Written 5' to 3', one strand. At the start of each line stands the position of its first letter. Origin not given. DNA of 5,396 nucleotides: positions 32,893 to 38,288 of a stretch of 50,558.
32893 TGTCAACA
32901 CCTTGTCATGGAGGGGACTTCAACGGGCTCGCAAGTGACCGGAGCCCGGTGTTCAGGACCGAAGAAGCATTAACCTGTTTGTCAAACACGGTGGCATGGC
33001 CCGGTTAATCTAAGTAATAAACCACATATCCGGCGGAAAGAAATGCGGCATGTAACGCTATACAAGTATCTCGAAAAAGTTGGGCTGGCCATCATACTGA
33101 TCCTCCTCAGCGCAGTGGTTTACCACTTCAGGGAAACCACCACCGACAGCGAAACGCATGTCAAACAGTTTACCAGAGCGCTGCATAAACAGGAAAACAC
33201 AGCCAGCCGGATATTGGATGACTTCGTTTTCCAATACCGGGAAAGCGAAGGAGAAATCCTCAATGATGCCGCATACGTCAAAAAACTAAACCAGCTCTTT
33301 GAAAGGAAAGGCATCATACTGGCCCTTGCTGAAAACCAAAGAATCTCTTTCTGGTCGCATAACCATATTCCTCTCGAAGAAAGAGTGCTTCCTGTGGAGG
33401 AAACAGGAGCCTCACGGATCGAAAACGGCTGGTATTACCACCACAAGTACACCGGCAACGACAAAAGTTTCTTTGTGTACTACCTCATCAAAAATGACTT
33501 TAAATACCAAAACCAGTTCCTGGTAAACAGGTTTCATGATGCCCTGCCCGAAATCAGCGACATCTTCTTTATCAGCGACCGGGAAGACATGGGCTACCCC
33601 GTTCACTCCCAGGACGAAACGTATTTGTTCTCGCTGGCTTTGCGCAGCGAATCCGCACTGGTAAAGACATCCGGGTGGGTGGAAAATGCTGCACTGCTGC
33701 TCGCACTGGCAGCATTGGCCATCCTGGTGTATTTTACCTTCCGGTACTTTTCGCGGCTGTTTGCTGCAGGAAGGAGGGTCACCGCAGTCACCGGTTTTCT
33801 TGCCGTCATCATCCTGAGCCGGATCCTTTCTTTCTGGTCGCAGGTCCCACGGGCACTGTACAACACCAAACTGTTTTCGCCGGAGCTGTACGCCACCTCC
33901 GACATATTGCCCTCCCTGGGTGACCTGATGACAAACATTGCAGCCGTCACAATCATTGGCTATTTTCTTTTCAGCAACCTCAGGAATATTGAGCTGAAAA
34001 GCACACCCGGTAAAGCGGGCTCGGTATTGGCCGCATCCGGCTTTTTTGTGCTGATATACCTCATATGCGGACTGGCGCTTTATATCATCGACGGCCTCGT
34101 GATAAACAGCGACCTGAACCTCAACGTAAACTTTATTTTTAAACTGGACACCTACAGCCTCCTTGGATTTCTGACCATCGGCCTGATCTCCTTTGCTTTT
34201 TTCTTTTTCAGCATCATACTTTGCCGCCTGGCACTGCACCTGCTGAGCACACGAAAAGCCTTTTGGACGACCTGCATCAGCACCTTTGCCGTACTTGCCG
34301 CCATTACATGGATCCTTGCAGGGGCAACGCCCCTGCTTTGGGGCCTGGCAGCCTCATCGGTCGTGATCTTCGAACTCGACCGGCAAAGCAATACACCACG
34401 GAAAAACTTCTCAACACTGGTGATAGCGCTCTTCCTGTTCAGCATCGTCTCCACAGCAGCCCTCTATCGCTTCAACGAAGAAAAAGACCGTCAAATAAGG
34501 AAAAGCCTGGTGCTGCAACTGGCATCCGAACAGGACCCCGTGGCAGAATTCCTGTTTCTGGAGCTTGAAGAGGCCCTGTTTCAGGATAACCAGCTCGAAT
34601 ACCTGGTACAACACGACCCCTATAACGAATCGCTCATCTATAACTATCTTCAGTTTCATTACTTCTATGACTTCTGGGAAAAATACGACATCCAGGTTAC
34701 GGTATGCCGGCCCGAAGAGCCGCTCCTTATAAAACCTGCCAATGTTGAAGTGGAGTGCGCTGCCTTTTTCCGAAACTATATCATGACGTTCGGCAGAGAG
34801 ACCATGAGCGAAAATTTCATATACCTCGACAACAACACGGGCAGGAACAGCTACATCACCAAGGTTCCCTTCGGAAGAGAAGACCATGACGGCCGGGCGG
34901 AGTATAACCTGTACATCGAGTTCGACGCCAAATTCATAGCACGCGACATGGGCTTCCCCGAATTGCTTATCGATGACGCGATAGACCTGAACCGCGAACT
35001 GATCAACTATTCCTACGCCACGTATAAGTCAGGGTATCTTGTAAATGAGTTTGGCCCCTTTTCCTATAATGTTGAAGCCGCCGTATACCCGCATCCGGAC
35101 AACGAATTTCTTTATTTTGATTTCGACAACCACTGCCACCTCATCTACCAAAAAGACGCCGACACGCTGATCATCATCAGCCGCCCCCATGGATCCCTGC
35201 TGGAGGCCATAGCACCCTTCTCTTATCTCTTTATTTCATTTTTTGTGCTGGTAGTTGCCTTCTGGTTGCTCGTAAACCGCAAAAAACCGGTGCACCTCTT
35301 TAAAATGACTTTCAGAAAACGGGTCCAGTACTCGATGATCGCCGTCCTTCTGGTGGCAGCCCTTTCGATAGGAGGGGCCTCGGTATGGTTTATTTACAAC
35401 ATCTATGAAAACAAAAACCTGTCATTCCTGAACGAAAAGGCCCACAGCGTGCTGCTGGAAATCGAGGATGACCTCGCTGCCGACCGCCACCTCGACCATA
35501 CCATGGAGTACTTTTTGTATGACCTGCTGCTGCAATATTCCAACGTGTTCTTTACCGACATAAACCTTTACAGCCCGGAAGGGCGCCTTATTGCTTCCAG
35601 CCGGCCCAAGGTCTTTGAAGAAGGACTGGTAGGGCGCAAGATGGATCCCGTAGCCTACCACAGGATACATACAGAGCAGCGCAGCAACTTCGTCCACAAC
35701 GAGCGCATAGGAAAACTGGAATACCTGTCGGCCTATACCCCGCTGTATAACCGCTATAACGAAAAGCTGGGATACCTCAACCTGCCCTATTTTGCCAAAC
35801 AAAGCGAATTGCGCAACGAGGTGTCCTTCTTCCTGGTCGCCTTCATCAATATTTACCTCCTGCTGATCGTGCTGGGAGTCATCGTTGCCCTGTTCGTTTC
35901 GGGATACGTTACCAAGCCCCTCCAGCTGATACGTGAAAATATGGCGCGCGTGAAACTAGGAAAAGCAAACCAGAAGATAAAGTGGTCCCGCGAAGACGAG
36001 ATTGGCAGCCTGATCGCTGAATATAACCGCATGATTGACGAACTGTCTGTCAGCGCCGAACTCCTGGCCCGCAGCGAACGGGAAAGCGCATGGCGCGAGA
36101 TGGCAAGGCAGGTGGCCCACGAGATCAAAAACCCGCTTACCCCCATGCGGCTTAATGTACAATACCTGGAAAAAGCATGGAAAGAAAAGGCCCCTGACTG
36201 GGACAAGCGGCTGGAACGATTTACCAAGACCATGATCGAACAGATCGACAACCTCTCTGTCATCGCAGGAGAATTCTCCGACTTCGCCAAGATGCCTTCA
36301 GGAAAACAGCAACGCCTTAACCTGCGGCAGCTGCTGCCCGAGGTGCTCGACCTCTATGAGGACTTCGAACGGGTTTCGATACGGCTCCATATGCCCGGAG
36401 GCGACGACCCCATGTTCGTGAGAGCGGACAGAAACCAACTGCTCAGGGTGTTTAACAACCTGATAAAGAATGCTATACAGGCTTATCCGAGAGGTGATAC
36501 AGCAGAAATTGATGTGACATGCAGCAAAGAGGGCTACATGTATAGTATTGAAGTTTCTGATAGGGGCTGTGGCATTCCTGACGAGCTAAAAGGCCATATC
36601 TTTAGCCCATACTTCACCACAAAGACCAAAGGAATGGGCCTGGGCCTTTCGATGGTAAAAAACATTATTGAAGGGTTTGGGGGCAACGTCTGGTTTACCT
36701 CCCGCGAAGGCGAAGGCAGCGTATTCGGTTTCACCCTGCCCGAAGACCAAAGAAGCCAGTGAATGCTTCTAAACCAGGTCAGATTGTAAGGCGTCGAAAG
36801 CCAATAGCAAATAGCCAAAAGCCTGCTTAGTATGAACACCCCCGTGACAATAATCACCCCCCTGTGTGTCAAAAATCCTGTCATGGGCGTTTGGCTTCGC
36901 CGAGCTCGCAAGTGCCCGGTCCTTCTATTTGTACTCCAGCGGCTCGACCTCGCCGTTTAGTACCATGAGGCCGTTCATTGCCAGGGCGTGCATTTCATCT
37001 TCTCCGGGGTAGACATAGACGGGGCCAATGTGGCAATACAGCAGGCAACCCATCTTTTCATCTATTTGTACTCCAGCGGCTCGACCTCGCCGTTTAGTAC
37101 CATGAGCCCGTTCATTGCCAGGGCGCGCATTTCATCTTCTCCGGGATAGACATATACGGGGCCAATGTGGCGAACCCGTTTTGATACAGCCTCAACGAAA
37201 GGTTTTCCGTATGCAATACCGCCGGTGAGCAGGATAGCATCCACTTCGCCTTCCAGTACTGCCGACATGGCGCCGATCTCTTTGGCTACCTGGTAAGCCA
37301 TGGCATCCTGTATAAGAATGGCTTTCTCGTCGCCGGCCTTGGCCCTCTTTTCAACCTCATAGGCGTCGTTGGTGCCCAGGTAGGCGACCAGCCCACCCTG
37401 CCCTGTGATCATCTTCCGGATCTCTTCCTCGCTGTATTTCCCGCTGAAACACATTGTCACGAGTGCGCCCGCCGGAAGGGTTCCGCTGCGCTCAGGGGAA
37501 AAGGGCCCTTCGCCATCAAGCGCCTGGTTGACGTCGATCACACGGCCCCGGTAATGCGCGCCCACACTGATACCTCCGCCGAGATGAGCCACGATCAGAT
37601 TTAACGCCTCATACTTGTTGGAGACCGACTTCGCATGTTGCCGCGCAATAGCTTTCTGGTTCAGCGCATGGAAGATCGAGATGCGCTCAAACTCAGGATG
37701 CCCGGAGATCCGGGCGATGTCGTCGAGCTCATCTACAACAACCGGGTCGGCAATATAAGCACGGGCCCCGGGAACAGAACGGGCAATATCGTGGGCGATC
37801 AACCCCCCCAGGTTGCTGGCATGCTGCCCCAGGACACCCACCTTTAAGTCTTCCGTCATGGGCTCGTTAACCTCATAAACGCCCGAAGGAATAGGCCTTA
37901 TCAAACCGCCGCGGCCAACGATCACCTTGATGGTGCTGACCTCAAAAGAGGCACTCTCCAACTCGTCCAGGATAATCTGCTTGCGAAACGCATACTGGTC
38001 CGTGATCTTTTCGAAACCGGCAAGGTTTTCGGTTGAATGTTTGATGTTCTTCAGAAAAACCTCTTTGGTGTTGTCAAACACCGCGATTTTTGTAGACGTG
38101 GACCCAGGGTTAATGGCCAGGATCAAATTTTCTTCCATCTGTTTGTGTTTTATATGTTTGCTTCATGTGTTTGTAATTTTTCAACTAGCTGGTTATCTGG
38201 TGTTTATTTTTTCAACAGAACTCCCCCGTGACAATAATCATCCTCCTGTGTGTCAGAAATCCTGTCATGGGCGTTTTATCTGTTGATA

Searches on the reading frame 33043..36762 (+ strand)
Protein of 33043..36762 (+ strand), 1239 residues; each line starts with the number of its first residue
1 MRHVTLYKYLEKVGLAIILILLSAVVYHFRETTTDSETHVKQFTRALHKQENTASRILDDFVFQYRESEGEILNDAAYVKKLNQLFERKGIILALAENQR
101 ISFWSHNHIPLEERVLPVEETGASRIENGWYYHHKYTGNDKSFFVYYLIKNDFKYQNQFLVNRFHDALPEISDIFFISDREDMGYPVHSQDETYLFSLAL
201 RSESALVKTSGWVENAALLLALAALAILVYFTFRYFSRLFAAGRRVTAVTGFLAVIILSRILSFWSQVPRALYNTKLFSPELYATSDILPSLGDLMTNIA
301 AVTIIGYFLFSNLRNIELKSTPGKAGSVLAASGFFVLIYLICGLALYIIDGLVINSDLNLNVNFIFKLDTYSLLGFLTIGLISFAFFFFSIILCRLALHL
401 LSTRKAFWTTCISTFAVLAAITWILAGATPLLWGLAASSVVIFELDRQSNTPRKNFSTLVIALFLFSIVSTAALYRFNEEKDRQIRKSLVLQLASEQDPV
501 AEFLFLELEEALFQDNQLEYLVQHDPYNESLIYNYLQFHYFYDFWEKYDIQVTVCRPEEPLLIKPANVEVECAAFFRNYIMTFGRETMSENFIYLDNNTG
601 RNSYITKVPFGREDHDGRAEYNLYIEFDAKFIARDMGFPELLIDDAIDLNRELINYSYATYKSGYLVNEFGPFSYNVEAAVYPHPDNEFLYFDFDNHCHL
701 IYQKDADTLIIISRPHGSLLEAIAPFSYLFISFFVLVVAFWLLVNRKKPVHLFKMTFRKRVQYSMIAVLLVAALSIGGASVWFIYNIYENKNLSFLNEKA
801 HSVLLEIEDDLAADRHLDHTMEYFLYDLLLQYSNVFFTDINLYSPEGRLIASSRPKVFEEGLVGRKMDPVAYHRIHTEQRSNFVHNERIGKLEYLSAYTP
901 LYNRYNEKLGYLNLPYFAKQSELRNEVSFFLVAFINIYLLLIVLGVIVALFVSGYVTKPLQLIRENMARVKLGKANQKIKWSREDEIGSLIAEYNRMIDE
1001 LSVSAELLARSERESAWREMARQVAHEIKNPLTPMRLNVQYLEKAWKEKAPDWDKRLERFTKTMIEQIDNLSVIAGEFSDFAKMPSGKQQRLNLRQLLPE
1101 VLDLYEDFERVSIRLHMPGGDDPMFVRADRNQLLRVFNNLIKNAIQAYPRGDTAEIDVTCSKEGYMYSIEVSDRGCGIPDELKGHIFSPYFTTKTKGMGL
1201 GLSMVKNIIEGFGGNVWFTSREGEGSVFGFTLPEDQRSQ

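Call 63: search_protein_families(library=pfam, proteins=[window:33043-36762:+], max_evalue=0.00001)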
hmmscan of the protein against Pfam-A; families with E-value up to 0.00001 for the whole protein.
window:33043-36762:+ (1239 aa): 3 families
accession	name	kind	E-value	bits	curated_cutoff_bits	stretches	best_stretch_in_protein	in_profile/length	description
PF02518.31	HATPase_c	-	2.3e-25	89.6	26.4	1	1129-1235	2-110/111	Histidine kinase-, DNA gyrase B-, and HSP90-like ATPase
PF00512.31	HisKA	-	2.7e-10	40.6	26.9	1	1017-1087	2-66/66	His Kinase A (phospho-acceptor) domain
PF14501.12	HATPase_c_5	-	8.2e-07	29.3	22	1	1132-1222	5-92/102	GHKL domain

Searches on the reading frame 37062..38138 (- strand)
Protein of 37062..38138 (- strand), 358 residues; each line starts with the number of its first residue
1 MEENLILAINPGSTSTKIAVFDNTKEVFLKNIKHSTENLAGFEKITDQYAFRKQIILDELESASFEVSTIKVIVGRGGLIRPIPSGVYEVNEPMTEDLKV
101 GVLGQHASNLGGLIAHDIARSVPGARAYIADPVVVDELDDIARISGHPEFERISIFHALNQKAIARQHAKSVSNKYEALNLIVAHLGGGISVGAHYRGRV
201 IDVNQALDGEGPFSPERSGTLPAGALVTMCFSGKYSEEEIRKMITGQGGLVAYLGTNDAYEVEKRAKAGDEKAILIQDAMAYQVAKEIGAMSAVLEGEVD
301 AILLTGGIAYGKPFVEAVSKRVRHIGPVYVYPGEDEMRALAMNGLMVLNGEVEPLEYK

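Call 64: search_protein_families(library=pfam, proteins=[window:37062-38138:-], max_evalue=0.00001)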
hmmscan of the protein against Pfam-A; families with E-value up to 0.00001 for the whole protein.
window:37062-38138:- (358 aa): 2 families
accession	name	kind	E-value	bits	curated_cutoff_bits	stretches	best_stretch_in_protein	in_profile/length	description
PF00871.23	Acetate_kinase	-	2.3e-20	73.1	22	1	156-310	177-334/392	Acetokinase family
PF01869.26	BcrAD_BadFG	-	1.2e-06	28.7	31.5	0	265-322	187-244/271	BadF/BadG/BcrA/BcrD ATPase family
